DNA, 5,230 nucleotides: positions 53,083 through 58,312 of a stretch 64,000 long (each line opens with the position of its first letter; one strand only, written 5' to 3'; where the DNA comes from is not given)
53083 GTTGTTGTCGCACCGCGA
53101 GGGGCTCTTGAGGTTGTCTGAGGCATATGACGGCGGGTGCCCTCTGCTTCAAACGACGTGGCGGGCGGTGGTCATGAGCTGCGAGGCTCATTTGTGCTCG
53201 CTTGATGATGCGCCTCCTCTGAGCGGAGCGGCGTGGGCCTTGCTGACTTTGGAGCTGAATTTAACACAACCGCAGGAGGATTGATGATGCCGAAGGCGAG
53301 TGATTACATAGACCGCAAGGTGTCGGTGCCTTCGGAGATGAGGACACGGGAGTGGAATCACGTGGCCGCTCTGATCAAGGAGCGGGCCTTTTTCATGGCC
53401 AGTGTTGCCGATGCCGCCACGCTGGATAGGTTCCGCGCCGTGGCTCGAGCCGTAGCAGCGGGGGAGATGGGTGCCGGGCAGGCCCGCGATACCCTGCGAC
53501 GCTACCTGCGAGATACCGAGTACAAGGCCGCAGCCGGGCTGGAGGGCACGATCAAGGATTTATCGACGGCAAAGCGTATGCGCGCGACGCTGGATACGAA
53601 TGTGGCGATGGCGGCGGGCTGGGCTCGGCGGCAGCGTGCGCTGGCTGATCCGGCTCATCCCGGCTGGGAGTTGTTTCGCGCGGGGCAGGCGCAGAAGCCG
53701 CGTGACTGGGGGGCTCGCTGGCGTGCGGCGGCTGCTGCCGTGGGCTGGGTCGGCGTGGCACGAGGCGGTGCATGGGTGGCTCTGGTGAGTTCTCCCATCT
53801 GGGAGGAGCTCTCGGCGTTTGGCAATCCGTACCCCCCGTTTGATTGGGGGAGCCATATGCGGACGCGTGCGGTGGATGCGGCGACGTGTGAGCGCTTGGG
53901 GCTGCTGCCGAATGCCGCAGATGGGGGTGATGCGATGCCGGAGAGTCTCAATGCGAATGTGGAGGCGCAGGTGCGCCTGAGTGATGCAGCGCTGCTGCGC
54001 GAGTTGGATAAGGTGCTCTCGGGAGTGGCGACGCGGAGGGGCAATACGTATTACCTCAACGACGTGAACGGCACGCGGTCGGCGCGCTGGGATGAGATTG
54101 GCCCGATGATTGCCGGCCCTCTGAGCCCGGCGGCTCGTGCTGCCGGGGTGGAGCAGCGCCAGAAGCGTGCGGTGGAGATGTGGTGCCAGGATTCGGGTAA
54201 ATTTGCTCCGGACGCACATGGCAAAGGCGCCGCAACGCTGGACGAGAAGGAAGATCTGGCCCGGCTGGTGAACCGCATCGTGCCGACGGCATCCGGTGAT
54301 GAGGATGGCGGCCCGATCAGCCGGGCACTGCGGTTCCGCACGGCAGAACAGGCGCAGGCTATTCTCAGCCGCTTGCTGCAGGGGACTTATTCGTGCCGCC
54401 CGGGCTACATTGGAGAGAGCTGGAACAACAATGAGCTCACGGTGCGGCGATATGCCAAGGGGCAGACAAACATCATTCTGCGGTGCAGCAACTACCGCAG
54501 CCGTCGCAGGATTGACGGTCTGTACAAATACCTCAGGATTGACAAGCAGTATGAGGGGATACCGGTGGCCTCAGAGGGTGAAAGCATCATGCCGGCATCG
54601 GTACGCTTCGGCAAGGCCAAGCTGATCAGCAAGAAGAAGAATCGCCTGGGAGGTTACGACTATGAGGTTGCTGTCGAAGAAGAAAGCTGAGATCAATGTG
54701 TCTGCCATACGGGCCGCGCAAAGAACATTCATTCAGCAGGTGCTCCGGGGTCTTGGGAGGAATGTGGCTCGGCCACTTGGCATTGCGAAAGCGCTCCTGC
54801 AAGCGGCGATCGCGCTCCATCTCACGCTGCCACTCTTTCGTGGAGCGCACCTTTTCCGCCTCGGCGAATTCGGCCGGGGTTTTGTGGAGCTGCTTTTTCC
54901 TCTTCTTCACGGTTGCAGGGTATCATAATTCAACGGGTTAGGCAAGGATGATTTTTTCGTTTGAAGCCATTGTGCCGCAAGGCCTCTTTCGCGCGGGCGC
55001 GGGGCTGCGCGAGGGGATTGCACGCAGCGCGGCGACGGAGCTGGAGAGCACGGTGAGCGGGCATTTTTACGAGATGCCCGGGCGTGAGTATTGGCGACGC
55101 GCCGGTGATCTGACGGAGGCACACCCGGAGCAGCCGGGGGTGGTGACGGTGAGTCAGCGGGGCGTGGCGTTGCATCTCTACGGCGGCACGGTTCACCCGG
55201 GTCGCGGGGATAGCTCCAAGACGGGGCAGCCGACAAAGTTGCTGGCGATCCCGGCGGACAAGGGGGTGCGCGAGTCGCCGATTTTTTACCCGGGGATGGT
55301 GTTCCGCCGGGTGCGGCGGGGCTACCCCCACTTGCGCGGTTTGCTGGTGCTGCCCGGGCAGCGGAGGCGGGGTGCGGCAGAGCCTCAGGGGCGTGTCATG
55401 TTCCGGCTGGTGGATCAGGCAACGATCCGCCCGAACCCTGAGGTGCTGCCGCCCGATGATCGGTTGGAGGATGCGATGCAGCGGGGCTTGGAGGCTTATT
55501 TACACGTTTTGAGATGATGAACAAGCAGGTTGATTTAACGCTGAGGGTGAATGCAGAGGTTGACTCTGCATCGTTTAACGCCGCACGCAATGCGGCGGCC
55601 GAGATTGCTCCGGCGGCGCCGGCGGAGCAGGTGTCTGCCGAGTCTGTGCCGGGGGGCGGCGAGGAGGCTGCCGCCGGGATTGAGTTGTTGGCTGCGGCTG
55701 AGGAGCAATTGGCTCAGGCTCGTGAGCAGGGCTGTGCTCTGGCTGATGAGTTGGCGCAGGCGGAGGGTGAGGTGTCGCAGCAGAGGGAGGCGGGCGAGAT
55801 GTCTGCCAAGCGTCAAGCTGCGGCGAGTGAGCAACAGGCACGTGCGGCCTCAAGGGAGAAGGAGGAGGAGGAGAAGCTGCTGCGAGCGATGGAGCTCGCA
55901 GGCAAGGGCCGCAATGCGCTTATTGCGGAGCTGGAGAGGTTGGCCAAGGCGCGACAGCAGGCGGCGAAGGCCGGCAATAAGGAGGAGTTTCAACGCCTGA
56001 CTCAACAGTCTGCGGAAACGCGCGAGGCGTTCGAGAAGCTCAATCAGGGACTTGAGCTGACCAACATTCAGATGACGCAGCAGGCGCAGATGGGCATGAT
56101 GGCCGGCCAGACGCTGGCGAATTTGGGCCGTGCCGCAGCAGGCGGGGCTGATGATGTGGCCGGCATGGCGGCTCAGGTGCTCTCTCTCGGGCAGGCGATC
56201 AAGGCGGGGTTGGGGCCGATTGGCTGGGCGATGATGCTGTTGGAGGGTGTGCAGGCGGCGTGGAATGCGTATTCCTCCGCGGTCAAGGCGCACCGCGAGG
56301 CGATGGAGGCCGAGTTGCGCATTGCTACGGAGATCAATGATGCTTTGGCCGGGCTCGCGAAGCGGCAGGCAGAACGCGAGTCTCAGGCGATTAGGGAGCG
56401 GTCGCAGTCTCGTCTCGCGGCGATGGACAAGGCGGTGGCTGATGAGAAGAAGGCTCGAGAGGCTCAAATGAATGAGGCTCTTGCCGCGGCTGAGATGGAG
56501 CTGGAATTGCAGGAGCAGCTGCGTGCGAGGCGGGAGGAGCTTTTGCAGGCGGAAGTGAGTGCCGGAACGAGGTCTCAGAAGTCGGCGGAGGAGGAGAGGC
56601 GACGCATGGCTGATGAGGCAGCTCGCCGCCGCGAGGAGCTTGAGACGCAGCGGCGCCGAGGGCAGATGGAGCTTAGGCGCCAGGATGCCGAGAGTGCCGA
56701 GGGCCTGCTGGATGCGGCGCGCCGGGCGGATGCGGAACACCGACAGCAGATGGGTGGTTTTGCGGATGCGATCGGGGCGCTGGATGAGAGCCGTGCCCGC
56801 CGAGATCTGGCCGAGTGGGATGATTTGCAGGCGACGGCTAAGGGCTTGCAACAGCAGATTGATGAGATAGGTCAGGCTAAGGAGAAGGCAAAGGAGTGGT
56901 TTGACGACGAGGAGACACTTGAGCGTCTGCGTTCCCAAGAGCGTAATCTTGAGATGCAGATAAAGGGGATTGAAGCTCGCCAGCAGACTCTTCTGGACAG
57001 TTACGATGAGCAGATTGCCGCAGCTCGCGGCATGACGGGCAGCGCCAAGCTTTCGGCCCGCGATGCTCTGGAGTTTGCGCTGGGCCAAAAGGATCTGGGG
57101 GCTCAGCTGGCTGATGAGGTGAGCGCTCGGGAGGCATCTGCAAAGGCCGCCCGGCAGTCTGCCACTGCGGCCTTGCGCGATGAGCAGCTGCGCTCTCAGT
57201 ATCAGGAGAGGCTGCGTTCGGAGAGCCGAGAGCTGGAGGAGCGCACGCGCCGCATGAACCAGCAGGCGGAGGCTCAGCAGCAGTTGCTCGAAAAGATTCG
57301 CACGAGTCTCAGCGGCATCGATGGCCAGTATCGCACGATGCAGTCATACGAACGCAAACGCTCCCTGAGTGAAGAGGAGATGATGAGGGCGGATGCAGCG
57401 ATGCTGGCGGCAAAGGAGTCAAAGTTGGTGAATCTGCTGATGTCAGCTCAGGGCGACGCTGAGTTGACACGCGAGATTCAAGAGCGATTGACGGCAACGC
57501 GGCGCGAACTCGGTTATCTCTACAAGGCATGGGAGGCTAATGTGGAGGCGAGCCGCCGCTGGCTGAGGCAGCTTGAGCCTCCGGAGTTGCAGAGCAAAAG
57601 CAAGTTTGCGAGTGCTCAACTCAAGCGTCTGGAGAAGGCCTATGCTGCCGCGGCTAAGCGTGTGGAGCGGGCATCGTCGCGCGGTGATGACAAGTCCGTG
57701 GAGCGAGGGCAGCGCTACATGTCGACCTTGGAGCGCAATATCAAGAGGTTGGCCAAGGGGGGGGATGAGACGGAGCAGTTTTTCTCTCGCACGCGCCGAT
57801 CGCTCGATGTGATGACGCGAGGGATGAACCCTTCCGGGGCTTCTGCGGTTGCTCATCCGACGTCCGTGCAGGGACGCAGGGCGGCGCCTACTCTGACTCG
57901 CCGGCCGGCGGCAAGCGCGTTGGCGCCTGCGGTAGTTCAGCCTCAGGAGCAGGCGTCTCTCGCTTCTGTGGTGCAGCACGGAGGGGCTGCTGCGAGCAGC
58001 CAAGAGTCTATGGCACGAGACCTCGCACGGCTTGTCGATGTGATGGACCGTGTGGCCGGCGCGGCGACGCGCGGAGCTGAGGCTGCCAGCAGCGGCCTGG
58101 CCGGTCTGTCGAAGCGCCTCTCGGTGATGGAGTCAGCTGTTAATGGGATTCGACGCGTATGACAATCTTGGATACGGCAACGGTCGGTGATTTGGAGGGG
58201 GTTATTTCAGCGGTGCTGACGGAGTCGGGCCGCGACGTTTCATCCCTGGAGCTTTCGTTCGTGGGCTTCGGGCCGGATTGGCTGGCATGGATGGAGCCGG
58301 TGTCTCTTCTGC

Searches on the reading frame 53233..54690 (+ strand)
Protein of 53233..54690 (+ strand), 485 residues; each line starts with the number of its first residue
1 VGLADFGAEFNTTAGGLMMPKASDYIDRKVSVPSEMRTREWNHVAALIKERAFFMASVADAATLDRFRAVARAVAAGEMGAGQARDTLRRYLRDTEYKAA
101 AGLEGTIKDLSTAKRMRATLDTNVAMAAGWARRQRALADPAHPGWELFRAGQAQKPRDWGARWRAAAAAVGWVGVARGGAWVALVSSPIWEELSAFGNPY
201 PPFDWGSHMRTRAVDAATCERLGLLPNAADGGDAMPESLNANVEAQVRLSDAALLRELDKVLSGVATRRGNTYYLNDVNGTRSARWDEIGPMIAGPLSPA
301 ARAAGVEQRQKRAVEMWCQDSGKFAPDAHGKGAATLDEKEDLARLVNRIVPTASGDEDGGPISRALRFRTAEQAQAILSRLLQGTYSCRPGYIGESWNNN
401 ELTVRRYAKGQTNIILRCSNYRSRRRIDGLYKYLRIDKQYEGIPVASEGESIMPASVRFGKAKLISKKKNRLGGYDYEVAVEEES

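Call 40: search_protein_families(library=pfam, proteins=[window:53233-54690:+], max_evalue=0.001)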
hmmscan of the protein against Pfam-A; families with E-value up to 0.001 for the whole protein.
window:53233-54690:+ (485 aa): 0 families

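Call 72: search_protein_families(library=phrogs, proteins=[window:53233-54690:+], max_evalue=0.01)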
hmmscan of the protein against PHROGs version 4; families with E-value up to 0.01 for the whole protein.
window:53233-54690:+ (485 aa): 1 family
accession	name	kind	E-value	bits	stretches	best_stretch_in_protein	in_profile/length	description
phrog_220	-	head and packaging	0.00011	21.2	1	15-163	898-1035/1338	minor head protein and DNA pilot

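Call 85: search_protein_families(library=ncbifam, proteins=[window:53233-54690:+], max_evalue=0.01)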
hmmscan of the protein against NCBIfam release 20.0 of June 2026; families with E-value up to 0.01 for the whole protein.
window:53233-54690:+ (485 aa): 0 families

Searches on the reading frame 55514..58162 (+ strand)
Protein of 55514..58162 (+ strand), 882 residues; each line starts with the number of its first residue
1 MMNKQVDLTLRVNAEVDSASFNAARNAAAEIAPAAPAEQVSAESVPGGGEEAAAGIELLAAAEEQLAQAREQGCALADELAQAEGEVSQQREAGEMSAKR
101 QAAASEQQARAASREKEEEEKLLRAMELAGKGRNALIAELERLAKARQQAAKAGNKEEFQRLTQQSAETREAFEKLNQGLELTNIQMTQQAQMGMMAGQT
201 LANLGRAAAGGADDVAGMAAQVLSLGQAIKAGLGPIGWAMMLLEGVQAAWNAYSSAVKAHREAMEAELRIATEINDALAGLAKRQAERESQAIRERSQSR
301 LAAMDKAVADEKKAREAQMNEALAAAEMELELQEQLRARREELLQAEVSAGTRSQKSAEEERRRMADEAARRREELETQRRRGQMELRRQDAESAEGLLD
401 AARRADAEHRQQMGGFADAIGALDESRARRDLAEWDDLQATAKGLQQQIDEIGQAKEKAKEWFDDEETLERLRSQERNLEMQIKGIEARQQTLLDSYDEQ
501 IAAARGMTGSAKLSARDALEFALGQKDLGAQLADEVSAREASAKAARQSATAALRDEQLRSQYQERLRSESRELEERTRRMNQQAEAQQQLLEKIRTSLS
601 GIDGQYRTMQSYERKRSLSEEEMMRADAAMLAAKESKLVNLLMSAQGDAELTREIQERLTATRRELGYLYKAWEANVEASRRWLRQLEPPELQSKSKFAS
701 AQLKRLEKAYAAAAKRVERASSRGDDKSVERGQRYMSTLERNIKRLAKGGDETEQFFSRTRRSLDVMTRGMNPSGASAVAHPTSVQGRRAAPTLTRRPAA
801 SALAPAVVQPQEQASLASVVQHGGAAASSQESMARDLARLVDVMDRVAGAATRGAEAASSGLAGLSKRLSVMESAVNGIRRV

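Call 40: search_protein_families(library=pfam, proteins=[window:55514-58162:+], max_evalue=0.001)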
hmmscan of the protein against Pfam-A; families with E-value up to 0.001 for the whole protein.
window:55514-58162:+ (882 aa): 0 families

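Call 72: search_protein_families(library=phrogs, proteins=[window:55514-58162:+], max_evalue=0.01)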
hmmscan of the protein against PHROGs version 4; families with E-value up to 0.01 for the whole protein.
window:55514-58162:+ (882 aa): 1 family
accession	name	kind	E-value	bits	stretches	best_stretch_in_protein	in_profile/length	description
phrog_9654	-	unknown function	0.0033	18.3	0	155-175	5-25/50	-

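Call 85: search_protein_families(library=ncbifam, proteins=[window:55514-58162:+], max_evalue=0.01)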
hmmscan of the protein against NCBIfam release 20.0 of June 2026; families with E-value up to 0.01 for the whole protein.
window:55514-58162:+ (882 aa): 0 families
